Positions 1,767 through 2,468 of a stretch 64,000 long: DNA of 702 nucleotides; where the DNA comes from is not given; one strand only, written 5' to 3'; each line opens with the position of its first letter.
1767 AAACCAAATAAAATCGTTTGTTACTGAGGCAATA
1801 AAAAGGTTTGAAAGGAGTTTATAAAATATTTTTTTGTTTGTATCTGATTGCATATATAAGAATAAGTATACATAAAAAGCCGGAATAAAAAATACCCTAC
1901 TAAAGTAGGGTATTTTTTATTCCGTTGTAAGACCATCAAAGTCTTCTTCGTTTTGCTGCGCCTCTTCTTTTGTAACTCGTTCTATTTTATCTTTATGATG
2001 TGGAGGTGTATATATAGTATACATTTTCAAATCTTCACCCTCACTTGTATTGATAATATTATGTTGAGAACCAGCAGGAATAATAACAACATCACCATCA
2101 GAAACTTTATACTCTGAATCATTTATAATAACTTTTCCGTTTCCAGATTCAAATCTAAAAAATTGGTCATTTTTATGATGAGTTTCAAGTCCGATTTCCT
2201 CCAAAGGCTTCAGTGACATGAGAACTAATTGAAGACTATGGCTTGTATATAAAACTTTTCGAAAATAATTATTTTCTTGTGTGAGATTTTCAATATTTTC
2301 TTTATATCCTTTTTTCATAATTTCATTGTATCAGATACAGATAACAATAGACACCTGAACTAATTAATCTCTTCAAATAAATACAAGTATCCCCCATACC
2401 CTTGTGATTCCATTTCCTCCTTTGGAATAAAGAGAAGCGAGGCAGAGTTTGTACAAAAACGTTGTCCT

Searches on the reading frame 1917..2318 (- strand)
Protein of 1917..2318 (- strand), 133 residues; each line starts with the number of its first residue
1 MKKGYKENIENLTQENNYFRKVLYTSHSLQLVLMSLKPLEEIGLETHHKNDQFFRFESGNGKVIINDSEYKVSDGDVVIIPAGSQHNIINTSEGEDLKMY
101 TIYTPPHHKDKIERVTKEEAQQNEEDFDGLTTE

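Call 3: search_protein_families(library=pfam, proteins=[window:1917-2318:-], max_evalue=0.01)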
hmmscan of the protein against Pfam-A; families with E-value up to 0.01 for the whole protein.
window:1917-2318:- (133 aa): 4 families
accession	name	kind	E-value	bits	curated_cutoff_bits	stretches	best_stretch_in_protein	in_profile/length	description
PF07883.17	Cupin_2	-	9.3e-15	54.5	27.2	1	33-103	2-70/70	Cupin domain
PF02311.25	AraC_binding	-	3.8e-06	27.1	21.1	1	47-106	20-78/135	AraC-like ligand binding domain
PF01050.24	MannoseP_isomer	-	0.00014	22.5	23.6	1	22-91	21-90/116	Mannose-6-phosphate isomerase C-terminal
PF11699.14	CENP-C_C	-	0.00034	21.2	29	1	34-95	17-78/85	Mif2/CENP-C like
